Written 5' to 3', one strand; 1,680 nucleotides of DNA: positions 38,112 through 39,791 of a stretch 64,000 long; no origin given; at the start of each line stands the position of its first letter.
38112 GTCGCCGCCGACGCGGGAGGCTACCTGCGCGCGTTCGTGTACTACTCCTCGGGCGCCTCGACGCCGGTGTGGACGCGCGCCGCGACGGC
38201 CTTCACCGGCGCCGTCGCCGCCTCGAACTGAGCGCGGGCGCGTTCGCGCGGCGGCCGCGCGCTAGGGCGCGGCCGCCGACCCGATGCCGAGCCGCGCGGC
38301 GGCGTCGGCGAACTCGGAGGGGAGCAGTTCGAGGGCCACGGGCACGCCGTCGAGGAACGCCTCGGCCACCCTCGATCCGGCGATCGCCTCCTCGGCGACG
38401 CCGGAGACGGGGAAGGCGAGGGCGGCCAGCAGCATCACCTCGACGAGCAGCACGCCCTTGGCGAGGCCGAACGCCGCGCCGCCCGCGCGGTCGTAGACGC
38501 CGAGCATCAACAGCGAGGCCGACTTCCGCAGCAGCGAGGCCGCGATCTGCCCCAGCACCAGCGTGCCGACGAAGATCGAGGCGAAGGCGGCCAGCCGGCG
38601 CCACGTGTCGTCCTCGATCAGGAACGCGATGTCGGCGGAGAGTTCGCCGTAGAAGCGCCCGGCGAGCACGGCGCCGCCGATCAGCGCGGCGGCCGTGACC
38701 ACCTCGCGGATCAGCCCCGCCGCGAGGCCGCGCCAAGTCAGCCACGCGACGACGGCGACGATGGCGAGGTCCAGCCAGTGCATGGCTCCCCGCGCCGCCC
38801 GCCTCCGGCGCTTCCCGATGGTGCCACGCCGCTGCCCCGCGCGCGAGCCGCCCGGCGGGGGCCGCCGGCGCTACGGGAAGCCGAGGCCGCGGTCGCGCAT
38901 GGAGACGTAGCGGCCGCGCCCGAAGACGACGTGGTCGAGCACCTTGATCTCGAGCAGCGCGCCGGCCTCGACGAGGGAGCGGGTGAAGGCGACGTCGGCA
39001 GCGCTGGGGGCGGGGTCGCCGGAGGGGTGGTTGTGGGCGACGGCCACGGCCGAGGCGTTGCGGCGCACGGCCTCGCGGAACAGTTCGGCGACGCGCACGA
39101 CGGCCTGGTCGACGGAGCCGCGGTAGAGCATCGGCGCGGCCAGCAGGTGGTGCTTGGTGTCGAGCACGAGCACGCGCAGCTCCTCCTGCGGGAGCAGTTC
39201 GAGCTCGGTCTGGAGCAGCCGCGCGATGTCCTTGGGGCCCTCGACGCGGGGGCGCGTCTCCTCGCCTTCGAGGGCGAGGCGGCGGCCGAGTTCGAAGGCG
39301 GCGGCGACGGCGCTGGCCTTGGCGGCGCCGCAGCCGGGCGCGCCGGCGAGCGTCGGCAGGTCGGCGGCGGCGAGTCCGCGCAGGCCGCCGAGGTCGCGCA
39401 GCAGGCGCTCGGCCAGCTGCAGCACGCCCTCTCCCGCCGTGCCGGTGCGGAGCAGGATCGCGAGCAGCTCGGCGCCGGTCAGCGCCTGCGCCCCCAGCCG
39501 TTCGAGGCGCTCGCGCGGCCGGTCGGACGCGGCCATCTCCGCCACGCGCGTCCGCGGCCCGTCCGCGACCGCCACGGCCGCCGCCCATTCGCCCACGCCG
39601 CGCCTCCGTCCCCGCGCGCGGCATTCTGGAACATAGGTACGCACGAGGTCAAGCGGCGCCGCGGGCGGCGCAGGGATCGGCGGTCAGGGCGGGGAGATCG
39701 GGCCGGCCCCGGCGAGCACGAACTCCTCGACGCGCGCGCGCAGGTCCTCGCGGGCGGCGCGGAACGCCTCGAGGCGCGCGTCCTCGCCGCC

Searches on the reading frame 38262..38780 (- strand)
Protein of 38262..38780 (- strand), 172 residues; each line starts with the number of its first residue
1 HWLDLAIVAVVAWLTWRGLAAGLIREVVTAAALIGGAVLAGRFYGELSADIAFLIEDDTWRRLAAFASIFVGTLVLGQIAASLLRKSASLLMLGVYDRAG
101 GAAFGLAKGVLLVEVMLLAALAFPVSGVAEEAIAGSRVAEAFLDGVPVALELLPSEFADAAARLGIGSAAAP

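Call 63: search_protein_families(library=pfam, proteins=[window:38262-38780:-], max_evalue=0.01)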
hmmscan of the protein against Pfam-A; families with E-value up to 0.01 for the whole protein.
window:38262-38780:- (172 aa): 1 family
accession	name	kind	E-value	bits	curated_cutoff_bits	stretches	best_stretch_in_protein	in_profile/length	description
PF02674.22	Colicin_V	-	7.1e-27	94.6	29.3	1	3-144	1-141/144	Colicin V production protein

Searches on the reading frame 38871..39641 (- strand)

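Call 63: search_protein_families(library=pfam, proteins=[window:38871-39641:-], max_evalue=0.01)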
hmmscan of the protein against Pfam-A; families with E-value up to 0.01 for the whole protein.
window:38871-39641:- (256 aa): 3 families
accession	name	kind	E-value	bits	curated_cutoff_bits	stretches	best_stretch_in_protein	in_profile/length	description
PF04002.20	RadC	-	5.5e-39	133.3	22.1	1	135-253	3-121/121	RadC-like JAB domain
PF20582.4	UPF0758_N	-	1.8e-22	79.6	27.1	1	34-109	2-76/77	UPF0758 N-terminal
PF14464.11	Prok-JAB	-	0.00011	22.5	25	1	143-224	9-94/114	Prokaryotic homologs of the JAB domain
